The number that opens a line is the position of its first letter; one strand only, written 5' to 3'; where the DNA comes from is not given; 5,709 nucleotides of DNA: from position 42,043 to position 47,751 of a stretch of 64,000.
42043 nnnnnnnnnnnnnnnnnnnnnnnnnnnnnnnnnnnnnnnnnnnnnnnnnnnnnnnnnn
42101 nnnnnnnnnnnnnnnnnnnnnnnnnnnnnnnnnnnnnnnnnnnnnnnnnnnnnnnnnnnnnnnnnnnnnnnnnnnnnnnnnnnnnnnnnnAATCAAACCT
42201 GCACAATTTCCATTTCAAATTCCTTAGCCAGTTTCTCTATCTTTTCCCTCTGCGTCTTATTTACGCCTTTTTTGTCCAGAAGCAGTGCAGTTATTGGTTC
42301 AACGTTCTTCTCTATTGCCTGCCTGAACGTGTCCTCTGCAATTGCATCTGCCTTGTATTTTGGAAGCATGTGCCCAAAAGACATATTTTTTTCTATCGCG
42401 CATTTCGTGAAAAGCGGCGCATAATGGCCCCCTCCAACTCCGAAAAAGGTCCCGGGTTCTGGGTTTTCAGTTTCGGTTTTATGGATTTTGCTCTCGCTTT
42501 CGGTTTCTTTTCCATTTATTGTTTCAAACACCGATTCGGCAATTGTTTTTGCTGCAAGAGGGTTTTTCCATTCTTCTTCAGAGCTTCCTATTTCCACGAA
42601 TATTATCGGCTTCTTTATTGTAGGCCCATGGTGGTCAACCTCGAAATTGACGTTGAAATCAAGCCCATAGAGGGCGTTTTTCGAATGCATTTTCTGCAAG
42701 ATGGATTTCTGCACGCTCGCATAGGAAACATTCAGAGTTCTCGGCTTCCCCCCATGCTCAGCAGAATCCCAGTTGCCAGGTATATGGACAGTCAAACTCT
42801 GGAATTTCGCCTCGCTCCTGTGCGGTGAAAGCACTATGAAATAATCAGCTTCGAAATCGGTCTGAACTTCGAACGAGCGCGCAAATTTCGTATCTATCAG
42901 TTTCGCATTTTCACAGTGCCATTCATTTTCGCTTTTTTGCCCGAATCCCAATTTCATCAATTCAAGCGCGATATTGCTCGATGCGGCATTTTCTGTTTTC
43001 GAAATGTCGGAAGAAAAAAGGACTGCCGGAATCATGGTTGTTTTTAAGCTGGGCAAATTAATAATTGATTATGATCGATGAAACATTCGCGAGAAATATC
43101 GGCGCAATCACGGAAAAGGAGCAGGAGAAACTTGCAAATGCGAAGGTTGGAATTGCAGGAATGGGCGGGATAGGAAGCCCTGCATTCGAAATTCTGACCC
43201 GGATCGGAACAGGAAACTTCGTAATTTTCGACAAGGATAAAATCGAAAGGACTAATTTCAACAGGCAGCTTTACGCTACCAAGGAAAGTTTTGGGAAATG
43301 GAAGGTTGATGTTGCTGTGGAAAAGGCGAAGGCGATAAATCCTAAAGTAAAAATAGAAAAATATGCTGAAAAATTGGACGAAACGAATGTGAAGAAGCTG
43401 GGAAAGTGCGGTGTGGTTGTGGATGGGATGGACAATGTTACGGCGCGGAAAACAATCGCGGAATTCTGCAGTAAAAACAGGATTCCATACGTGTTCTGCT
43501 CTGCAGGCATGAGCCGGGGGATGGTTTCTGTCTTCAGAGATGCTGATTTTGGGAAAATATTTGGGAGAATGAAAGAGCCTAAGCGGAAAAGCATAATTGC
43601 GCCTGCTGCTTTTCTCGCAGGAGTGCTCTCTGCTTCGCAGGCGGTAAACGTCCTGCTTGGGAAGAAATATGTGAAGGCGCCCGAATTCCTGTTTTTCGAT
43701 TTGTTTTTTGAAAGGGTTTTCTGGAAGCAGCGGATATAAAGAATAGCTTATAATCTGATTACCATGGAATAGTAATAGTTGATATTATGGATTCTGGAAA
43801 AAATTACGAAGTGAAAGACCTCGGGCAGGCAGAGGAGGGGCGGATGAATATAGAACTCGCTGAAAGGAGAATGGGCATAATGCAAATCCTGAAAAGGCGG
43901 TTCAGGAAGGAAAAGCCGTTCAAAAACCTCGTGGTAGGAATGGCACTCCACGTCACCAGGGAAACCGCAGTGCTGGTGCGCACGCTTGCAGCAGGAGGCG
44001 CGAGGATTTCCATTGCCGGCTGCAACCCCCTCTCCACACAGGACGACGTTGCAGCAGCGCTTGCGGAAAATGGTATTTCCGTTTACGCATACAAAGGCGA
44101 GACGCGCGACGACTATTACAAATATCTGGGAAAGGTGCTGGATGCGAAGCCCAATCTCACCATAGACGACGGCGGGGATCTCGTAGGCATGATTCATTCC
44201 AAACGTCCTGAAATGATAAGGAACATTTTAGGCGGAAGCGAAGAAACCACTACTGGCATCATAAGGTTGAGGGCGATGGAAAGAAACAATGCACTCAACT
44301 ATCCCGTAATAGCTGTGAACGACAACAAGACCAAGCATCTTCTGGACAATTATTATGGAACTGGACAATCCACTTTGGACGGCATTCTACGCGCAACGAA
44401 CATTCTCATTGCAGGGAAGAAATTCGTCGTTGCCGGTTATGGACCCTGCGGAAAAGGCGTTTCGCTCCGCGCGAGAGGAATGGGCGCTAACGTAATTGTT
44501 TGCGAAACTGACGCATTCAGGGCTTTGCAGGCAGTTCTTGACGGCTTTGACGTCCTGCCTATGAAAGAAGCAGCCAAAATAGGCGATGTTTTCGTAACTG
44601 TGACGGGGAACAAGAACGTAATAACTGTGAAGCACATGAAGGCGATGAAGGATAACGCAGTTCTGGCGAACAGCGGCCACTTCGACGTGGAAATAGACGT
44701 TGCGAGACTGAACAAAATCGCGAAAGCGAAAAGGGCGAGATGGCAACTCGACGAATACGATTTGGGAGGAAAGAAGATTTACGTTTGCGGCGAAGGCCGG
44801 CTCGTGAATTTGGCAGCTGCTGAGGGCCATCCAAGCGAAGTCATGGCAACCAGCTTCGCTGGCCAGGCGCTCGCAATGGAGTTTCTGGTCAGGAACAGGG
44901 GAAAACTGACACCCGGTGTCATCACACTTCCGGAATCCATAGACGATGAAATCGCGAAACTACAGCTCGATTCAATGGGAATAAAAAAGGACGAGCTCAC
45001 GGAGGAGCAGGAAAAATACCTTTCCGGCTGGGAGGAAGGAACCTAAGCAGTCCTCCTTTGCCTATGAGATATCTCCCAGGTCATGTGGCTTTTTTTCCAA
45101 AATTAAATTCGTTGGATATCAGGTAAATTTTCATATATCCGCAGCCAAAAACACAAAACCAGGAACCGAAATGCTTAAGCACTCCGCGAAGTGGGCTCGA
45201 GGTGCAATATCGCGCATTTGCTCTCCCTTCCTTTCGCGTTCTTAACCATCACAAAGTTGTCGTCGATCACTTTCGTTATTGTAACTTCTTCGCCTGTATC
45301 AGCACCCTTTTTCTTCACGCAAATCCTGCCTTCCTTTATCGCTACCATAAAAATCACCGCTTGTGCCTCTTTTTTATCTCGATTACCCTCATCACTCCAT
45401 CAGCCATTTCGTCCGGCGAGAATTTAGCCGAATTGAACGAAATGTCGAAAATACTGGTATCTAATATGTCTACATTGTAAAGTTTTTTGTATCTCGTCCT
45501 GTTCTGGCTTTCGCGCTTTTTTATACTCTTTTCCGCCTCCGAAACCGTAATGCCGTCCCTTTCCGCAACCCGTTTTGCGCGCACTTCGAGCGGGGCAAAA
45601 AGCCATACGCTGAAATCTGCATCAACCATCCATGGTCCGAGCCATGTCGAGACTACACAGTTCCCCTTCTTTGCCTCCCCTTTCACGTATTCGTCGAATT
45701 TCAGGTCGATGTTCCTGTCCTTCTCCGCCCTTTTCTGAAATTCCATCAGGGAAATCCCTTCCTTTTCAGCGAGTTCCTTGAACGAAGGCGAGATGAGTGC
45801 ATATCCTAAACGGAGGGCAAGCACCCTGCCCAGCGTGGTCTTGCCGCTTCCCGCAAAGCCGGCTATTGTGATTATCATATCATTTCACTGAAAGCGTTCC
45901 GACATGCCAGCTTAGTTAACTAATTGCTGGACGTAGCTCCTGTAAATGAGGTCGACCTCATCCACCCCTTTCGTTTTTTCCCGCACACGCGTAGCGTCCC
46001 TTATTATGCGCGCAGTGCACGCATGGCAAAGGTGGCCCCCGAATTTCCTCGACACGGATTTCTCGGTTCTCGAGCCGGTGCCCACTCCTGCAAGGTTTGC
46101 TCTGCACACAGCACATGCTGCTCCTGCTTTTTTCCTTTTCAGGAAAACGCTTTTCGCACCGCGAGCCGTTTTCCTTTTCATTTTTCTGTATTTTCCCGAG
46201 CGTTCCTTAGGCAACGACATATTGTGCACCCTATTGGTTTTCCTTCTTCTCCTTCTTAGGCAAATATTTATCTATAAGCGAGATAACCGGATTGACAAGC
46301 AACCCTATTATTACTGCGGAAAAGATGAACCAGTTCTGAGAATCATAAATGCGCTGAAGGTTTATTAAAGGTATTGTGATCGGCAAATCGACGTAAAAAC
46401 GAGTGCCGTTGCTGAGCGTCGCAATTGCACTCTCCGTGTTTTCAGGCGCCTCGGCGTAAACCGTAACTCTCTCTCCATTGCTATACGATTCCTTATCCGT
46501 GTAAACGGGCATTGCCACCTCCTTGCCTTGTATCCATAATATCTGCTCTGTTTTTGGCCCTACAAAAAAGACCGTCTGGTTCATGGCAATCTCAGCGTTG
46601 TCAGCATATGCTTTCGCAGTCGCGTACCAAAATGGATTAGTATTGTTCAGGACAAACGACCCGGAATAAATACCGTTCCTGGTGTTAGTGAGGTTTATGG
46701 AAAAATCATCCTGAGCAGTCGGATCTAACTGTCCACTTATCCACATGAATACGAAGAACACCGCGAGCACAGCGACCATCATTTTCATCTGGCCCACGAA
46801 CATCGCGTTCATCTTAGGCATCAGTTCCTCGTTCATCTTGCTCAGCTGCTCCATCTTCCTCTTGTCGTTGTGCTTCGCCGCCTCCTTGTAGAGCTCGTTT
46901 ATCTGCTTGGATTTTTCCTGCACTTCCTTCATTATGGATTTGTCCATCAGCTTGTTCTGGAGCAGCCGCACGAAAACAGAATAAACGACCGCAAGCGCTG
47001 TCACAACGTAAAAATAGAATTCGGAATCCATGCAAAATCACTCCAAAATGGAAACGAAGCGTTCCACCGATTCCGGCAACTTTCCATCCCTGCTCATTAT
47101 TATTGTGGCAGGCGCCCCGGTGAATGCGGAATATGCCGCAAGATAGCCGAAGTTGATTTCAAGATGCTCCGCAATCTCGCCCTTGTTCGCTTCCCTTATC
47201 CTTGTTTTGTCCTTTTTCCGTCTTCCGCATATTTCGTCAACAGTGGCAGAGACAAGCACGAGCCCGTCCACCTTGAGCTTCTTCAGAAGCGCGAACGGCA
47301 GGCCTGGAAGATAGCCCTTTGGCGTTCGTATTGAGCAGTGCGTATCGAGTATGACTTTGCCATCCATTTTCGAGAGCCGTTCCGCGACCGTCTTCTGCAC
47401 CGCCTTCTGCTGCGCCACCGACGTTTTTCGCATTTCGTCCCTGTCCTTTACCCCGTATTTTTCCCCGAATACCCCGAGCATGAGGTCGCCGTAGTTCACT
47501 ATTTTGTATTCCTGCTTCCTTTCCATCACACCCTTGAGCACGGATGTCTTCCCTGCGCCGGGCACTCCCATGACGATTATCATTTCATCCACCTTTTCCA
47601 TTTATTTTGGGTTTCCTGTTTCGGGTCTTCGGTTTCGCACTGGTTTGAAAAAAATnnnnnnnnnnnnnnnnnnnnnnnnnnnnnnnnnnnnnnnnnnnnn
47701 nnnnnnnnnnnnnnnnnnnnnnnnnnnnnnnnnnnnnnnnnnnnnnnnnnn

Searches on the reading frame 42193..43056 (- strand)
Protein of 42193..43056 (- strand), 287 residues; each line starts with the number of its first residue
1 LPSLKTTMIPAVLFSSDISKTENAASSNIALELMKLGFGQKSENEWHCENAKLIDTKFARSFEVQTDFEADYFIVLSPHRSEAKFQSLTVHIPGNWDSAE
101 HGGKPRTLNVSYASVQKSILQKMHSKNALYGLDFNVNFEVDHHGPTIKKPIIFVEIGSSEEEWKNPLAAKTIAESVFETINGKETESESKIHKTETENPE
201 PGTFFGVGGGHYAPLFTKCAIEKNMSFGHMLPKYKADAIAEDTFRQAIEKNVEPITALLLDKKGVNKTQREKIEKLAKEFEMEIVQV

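Call 30: search_protein_families(library=pfam, proteins=[window:42193-43056:-], max_evalue=0.001)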
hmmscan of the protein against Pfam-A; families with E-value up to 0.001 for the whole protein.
window:42193-43056:- (287 aa): 1 family
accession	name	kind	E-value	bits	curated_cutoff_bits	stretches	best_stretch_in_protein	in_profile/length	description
PF04414.18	tRNA_deacylase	-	2e-62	210.8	33.6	1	68-284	3-204/205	D-aminoacyl-tRNA deacylase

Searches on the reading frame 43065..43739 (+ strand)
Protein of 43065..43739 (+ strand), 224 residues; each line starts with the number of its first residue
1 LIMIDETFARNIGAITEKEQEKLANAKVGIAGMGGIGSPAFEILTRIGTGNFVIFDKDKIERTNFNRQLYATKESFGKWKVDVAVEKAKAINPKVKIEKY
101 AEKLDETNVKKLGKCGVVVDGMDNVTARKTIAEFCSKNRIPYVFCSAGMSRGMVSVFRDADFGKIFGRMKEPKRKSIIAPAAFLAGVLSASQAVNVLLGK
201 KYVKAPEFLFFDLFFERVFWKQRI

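Call 30: search_protein_families(library=pfam, proteins=[window:43065-43739:+], max_evalue=0.001)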
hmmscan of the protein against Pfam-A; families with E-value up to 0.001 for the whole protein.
window:43065-43739:+ (224 aa): 2 families
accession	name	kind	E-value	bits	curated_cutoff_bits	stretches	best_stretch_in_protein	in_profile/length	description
PF00899.27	ThiF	-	8e-46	156.5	28.1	1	9-217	2-223/238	ThiF family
PF03435.24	Sacchrp_dh_NADP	-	0.00014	22.6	25.1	1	29-143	2-96/129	Saccharopine dehydrogenase NADP binding domain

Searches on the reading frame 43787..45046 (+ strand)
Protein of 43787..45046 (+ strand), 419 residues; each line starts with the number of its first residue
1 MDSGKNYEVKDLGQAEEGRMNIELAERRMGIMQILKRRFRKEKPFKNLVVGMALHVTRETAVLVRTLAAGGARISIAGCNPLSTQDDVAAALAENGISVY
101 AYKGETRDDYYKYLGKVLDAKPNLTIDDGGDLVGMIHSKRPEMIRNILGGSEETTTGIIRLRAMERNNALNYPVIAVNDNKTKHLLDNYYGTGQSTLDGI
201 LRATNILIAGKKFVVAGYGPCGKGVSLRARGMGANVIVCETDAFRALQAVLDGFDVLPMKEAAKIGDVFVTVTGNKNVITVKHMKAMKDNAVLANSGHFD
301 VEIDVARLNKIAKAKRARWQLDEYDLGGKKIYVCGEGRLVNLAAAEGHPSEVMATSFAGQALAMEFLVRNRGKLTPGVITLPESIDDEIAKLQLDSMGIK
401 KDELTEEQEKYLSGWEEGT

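Call 30: search_protein_families(library=pfam, proteins=[window:43787-45046:+], max_evalue=0.001)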
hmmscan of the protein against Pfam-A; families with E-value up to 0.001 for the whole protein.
window:43787-45046:+ (419 aa): 4 families
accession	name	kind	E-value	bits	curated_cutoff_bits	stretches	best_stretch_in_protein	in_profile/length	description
PF05221.23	AdoHcyase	-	5e-65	220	25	2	6-138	1-138/299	S-adenosyl-L-homocysteine hydrolase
PF00670.27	AdoHcyase_NAD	-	7.8e-51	172.8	27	1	188-346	1-161/162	S-adenosyl-L-homocysteine hydrolase, NAD binding domain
PF02826.25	2-Hacid_dh_C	-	2e-07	31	25.1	1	208-301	34-131/178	D-isomer specific 2-hydroxyacid dehydrogenase, NAD binding domain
PF07991.19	KARI_N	-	4.9e-07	29.9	20.6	1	208-305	2-103/165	Acetohydroxy acid isomeroreductase, NADPH-binding domain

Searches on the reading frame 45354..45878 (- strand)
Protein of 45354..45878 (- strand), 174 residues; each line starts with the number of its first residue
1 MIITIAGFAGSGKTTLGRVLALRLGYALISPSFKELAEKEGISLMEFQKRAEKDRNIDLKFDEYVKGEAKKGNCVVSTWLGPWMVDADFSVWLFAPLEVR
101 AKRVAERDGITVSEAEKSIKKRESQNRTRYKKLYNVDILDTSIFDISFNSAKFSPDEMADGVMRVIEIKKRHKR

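Call 31: search_protein_families(library=pfam, proteins=[window:45354-45878:-], max_evalue=0.001)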
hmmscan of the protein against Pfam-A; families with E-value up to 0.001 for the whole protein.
window:45354-45878:- (174 aa): 7 families
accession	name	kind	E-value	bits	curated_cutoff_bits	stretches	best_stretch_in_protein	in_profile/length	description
PF13189.12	Cytidylate_kin2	-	6.7e-25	88.7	28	1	2-151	1-175/176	Cytidylate kinase-like family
PF13238.12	AAA_18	-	4.2e-12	47.1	29.4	1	3-114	1-118/128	AAA domain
PF01202.28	SKI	-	7.2e-06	26.7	22.1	1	10-134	2-135/159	Shikimate kinase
PF02224.24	Cytidylate_kin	-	8.6e-06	26.1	26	0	3-30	1-28/211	Cytidylate kinase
PF13207.12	AAA_17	-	3.6e-05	24.5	27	1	7-106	2-109/136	AAA domain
PF13671.12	AAA_33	-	0.00052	20.8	27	0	3-39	2-40/143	AAA domain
PF01443.25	Viral_helicase1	-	0.0006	20.1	21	1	3-68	1-72/228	Viral superfamily 1 RNA helicase core domain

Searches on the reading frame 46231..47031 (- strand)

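Call 31: search_protein_families(library=pfam, proteins=[window:46231-47031:-], max_evalue=0.001)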
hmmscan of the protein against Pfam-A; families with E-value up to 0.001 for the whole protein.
window:46231-47031:- (266 aa): 1 family
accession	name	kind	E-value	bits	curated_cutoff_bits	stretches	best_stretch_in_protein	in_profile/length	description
PF01956.21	EMC3_TMCO1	-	1.7e-12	47.9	27.1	1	9-99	18-109/169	Integral membrane protein EMC3/TMCO1-like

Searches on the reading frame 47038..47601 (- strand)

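Call 31: search_protein_families(library=pfam, proteins=[window:47038-47601:-], max_evalue=0.001)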
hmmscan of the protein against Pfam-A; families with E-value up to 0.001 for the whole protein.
window:47038-47601:- (187 aa): 3 families
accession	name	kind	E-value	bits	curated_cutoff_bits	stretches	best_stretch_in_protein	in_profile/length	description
PF13207.12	AAA_17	-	6.1e-31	107.9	27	1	11-139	1-130/136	AAA domain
PF13238.12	AAA_18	-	6.9e-07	30.2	29.4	1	8-132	1-112/128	AAA domain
PF13671.12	AAA_33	-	4.3e-06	27.5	27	1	7-132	1-118/143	AAA domain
